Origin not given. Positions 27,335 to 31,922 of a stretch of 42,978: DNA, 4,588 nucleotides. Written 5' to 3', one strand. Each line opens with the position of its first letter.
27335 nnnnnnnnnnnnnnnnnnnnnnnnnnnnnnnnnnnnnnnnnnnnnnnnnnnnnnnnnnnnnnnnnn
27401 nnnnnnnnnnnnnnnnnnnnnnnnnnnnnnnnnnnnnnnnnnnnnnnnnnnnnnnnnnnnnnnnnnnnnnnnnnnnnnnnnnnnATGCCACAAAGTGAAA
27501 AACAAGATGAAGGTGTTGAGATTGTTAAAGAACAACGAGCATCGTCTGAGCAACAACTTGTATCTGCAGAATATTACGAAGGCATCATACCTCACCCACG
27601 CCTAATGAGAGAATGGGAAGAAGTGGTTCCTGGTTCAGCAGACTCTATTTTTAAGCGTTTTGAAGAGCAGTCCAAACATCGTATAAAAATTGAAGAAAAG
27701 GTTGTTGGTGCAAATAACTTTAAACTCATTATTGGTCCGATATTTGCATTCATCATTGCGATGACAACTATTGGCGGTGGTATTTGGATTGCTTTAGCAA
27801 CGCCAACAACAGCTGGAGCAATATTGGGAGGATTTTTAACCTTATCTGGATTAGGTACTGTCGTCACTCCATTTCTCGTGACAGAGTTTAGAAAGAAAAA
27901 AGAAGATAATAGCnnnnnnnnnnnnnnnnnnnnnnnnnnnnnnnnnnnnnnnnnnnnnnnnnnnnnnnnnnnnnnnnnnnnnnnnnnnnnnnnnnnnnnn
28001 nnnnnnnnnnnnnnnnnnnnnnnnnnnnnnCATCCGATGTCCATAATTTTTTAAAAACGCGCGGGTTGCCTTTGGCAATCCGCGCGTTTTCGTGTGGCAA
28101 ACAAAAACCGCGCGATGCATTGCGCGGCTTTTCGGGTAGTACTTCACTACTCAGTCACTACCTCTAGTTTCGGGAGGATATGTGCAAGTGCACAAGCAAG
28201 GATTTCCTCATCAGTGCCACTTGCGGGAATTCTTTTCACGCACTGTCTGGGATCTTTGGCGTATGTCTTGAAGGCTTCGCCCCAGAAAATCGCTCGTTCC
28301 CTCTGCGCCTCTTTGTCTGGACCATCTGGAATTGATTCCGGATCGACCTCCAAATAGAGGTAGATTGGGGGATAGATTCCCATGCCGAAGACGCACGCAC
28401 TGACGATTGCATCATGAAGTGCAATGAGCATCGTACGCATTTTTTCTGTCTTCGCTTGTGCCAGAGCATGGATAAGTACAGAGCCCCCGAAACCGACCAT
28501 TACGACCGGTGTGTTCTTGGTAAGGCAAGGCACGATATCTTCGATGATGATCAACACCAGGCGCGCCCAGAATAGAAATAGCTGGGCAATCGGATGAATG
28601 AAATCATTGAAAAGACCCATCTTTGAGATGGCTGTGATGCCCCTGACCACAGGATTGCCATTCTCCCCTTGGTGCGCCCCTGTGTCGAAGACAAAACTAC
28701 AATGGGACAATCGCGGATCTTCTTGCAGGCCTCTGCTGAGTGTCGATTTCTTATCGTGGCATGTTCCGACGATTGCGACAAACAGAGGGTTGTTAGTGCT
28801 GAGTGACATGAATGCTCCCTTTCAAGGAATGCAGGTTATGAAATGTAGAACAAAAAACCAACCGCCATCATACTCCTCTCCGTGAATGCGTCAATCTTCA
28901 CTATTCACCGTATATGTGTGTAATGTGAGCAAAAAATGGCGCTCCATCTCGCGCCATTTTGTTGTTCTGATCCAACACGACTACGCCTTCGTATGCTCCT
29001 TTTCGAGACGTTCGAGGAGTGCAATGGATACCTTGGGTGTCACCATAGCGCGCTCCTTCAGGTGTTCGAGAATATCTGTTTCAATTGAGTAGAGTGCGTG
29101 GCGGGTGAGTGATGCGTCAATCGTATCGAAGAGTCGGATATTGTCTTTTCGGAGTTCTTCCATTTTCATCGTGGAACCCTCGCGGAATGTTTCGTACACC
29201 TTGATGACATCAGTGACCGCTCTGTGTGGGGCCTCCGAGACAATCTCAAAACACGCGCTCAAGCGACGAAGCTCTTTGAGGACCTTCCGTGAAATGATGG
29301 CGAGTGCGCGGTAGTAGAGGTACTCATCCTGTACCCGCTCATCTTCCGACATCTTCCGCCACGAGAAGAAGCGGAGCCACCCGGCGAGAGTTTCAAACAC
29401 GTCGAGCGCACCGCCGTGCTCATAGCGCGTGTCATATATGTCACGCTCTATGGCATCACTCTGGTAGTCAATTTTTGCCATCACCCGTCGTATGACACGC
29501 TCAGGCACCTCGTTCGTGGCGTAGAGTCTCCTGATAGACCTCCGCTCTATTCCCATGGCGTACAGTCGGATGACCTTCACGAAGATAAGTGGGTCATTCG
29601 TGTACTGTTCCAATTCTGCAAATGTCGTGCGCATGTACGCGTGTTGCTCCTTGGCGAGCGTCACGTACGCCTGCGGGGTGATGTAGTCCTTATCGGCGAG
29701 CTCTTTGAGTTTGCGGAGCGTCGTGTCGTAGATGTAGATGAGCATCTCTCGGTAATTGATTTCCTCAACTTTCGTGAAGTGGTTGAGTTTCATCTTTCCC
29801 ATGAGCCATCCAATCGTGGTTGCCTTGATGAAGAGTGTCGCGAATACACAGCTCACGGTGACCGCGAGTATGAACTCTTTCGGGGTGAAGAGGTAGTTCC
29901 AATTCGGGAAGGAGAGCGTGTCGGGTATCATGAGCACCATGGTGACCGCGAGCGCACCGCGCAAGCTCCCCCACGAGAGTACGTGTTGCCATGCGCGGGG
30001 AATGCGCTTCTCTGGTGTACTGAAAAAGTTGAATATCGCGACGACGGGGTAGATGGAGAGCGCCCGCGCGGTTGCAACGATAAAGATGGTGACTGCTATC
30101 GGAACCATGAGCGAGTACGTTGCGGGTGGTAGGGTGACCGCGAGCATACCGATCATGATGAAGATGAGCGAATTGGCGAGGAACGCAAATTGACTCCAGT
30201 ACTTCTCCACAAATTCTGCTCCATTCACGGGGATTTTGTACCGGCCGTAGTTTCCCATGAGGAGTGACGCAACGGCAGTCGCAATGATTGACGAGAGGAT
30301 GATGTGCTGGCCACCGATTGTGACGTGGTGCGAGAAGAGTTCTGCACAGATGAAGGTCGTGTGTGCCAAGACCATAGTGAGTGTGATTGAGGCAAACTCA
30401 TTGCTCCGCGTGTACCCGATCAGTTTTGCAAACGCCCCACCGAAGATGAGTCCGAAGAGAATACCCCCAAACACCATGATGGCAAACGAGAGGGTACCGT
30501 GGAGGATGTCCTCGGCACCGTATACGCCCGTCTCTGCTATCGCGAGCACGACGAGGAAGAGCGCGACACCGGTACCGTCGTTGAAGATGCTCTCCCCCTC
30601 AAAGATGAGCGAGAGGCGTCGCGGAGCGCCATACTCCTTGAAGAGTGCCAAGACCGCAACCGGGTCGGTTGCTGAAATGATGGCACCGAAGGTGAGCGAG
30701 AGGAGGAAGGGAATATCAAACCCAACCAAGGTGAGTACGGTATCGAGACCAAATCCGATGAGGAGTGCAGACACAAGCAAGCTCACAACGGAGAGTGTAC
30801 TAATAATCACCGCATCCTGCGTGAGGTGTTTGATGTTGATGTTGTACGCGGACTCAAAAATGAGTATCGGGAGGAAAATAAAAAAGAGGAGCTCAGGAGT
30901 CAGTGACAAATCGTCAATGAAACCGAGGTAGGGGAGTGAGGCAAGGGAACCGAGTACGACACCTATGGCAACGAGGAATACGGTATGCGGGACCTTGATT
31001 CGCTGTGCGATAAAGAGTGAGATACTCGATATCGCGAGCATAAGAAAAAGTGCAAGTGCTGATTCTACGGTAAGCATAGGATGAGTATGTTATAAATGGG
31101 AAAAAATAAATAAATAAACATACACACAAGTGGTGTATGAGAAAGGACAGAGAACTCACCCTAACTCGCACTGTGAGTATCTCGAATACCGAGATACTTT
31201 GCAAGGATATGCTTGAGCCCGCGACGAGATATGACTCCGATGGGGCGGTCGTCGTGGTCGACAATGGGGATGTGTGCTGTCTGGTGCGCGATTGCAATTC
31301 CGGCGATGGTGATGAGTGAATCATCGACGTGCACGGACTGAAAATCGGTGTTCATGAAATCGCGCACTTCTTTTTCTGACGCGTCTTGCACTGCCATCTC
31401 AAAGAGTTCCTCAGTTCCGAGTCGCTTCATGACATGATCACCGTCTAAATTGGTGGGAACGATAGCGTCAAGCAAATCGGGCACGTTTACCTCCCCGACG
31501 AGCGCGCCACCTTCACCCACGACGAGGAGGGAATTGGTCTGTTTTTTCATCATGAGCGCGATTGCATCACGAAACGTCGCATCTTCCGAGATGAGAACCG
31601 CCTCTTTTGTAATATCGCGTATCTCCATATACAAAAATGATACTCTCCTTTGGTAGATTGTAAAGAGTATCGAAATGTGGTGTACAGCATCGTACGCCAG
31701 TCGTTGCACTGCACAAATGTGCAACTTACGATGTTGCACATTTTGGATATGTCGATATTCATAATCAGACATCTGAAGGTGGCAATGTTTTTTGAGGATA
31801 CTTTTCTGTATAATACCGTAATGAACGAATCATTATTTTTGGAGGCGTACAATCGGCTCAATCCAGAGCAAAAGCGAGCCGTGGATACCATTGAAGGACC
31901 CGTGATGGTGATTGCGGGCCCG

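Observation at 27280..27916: Cargo of the rpoD insertion: an overlapping two-gene cassette (72-aa protein plus a DUF2335-like two-TM membrane protein)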

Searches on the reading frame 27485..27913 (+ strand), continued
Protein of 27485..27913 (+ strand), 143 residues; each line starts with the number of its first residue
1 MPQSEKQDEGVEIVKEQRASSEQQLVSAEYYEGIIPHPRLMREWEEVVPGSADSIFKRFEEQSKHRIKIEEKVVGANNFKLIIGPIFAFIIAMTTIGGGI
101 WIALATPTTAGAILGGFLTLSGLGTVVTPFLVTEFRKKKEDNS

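Call 86: get_annotated_region(hit=H15, flank=4000)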
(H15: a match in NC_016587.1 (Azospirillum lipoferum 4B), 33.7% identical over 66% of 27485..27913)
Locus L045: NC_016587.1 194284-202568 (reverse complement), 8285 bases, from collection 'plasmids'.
description: Azospirillum lipoferum 4B plasmid AZO_p4, complete sequence
organism: Azospirillum lipoferum 4B (NCBI taxid 862719)
taxonomy: Bacteria; Pseudomonadota; Alphaproteobacteria; Rhodospirillales; Azospirillaceae; Azospirillum; Azospirillum lipoferum; Azospirillum lipoferum 4B
host: -; source: -; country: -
typing (MOB-suite, as given by PLSDB): non-mobilizable
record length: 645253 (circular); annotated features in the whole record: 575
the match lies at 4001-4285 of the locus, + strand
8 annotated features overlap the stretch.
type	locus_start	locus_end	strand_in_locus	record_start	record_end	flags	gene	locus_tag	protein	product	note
CDS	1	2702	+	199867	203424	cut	-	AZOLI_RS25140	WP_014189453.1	PAS domain-containing hybrid sensor histidine kinase/response regulator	GO:0000160 - phosphorelay signal transduction system [Evidence IEA]; GO:0007165 - signal transduction [Evidence IEA]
CDS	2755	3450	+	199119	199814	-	-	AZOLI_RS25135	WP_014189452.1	response regulator transcription factor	GO:0000160 - phosphorelay signal transduction system [Evidence IEA]; GO:0006355 - regulation of DNA-templated ...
CDS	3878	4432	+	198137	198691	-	-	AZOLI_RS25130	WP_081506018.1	DUF2335 domain-containing protein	-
CDS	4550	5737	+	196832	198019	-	-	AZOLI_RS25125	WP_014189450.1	DNA polymerase IV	GO:0006281 - DNA repair [Evidence IEA]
CDS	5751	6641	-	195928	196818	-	-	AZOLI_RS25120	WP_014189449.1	LysR substrate-binding domain-containing protein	-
CDS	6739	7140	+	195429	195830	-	-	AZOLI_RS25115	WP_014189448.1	4-oxalocrotonate tautomerase family protein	-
CDS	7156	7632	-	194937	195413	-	-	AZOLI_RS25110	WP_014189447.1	Lrp/AsnC family transcriptional regulator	-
CDS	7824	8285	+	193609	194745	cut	ald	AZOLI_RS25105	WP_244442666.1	alanine dehydrogenase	GO:0006522 - alanine metabolic process [Evidence IEA]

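Call 94: fold_search(model_id=the predicted structure, library=viral)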
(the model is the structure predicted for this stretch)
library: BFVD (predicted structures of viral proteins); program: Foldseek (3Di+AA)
matches with E <= 10: 267; with E <= 0.001: 2
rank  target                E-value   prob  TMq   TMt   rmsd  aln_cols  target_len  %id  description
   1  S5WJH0                2.2e-05  1.00  0.68  0.57   9.7       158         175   23  (no name in the UniProt tables at hand)
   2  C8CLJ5                7.3e-04  1.00  0.58  0.69   4.3       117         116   27  (no name in the UniProt tables at hand)
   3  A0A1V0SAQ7            5.3e-01  0.44  0.35  0.24  21.5       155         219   14  Uncharacterized protein [Catovirus CTV1]
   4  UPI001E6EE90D         6.3e-01  0.92  0.35  0.64   3.0        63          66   16  (no name look-up for this kind of identifier)
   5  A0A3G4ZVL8            8.1e-01  0.33  0.28  0.15  23.8       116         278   10  Uncharacterized protein [Edafosvirus sp.]
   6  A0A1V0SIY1            9.2e-01  0.33  0.37  0.24  27.5       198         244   11  Uncharacterized protein [Klosneuvirus KNV1]
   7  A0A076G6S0            9.7e-01  0.77  0.30  0.61   2.9        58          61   10  Uncharacterized protein [Bacillus phage Bobb]
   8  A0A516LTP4            9.7e-01  0.16  0.29  0.21  17.9       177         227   12  (no name in the UniProt tables at hand)
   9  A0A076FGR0            1.1e+00  0.63  0.42  0.50   7.1       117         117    8  Uncharacterized protein [Aureococcus anophagefferens virus]
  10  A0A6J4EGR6            1.2e+00  0.84  0.32  0.65   3.3        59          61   12  Uncharacterized protein [Escherichia phage O18-011]
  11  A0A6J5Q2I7            1.2e+00  0.57  0.37  0.48   7.9       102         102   15  Uncharacterized protein [uncultured Caudovirales phage]
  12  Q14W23                1.3e+00  0.21  0.28  0.12  14.7       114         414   14  ORF83 [Ranid herpesvirus 2]
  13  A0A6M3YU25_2          1.3e+00  0.12  0.26  0.05  26.2       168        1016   14  Genome polyprotein [Picornavirales sp.]
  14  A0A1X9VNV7            1.4e+00  0.33  0.38  0.17  10.1       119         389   12  histidine kinase [Mimivirus AB-566-O17]
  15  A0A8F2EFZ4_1          1.4e+00  0.09  0.22  0.04  23.4       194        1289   13  (no name in the UniProt tables at hand)
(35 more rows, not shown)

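Call 97: search_protein_families(library=pfam, proteins=[L044:1015-1485:+, L044:1433-1999:+, L040:2167-2421:+], max_evalue=0.1)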
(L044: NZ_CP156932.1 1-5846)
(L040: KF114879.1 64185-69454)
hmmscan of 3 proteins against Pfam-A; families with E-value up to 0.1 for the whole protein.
L044:1015-1485:+ (157 aa): 0 families

L044:1433-1999:+ (189 aa): 2 families
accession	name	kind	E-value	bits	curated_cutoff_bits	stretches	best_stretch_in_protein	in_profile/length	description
PF10097.14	DUF2335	-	2.1e-20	72.8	25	1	70-119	1-50/50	Predicted membrane protein (DUF2335)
PF18186.6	SLATT_4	-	0.09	12.9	27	0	97-160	12-73/165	SMODS and SLOG-associating 2TM effector domain family 4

L040:2167-2421:+ (85 aa): 0 families

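Call 98: search_protein_families(library=pfam, alignment_id=A7, max_evalue=1)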
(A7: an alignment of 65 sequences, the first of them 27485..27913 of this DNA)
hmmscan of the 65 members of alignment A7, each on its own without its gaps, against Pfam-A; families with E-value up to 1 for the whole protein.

A. member 1, window:27485-27913:+ (143 aa): 3 families
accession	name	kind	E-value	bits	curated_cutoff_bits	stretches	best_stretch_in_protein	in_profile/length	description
PF10097.14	DUF2335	-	1.6e-09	37.9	25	1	36-82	1-47/50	Predicted membrane protein (DUF2335)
PF17870.6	Insulin_TMD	-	0.12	12.9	33.4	1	76-102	12-37/47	Insulin receptor trans-membrane segment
PF15033.11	Kinocilin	-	0.13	12.4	27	1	91-135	18-64/123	Kinocilin protein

B. families by the number of members that match (of 65 scanned): 64 families (the first 25 are shown)
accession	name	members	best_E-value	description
PF10097.14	DUF2335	65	1.5e-18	Predicted membrane protein (DUF2335)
PF14159.11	CAAD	5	0.0023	CAAD domains of cyanobacterial aminoacyl-tRNA synthetase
PF20990.2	DUF2207_C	5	0.054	Predicted membrane protein (DUF2207) C-terminal domain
PF00822.25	PMP22_Claudin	4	0.0015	PMP-22/EMP/MP20/Claudin family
PF02810.21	SEC-C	3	1.3e-09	SEC-C motif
PF06168.16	DUF981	3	0.001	Protein of unknown function (DUF981)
PF07332.16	Phage_holin_3_6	3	0.005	Putative Actinobacterial Holin-X, holin superfamily III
PF01944.22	SpoIIM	3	0.007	Stage II sporulation protein M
PF11712.13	Vma12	3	0.037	Endoplasmic reticulum-based factor for assembly of V-ATPase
PF17870.6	Insulin_TMD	3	0.039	Insulin receptor trans-membrane segment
PF25587.1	Rv2743c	2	0.00086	Rv2743c family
PF03189.18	Otopetrin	2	0.0042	Otopetrin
PF04191.18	PEMT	2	0.0063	Phospholipid methyltransferase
PF03899.21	ATP-synt_I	2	0.015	ATP synthase I chain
PF07444.16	Ycf66_N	2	0.016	Ycf66 protein N-terminus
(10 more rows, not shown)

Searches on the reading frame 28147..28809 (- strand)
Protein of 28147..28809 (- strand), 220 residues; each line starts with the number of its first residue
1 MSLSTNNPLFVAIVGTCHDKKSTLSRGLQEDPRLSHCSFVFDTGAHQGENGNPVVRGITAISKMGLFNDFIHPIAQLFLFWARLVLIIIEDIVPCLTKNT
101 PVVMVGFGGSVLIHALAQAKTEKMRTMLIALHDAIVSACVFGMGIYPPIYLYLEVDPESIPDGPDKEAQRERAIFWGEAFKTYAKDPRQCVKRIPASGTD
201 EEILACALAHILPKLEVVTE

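Call 8: search_protein_families(library=ncbifam, proteins=[window:28147-28809:-], max_evalue=0.1)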
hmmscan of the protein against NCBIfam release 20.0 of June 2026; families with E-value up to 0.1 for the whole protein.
window:28147-28809:- (220 aa): 0 families

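Call 58: search_protein_families(library=pfam, proteins=[window:28150-28809:-], max_evalue=0.00001)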
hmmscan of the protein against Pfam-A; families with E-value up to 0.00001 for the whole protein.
window:28150-28809:- (220 aa): 0 families

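Call 90: find_encoding_contigs(protein=window:28150-28809:-, flank=5000, max_places=10)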
Protein window:28150-28809:- (220 aa): 6 contigs read that carry it; 4 places shown.
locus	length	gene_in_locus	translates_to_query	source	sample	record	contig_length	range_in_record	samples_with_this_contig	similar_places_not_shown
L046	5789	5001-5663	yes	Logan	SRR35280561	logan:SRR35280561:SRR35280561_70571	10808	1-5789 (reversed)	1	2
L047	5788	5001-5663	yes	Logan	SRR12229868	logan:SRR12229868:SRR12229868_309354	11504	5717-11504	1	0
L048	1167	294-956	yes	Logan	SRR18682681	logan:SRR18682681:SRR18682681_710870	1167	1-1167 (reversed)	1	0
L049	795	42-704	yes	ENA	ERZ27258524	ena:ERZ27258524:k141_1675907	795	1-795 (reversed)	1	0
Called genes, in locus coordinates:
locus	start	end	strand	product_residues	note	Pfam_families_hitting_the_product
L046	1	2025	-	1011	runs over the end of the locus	PF00580:UvrD-helicase, PF13245:AAA_19, PF13361:UvrD_C, PF13538:UvrD_C_2 (faint), PF12705:PDDEXK_1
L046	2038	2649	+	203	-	PF00571:CBS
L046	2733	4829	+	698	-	PF00999:Na_H_Exchanger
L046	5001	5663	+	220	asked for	-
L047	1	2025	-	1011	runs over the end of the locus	PF00580:UvrD-helicase, PF13245:AAA_19, PF13361:UvrD_C, PF13538:UvrD_C_2 (faint), PF12705:PDDEXK_1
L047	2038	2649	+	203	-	PF00571:CBS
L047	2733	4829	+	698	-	PF00999:Na_H_Exchanger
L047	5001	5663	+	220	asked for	-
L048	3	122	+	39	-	?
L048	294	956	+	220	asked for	-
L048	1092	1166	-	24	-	?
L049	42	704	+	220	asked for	-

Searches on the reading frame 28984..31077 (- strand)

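Call 58: search_protein_families(library=pfam, proteins=[window:28984-31077:-], max_evalue=0.00001)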
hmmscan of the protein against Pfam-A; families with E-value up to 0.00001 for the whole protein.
window:28984-31077:- (698 aa): 1 family
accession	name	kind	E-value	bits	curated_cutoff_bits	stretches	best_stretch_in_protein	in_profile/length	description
PF00999.27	Na_H_Exchanger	-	1.3e-48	166.2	26.2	1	16-426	3-373/375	Sodium/hydrogen exchanger, transmembrane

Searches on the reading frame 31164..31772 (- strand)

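Call 106: search_protein_families(library=pfam, proteins=[window:31164-31772:-], max_evalue=0.0001)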
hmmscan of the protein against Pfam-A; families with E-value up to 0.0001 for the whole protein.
window:31164-31772:- (203 aa): 1 family
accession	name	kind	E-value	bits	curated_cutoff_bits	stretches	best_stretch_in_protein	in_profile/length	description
PF00571.33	CBS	-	6e-20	71.8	24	2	136-190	1-55/57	CBS domain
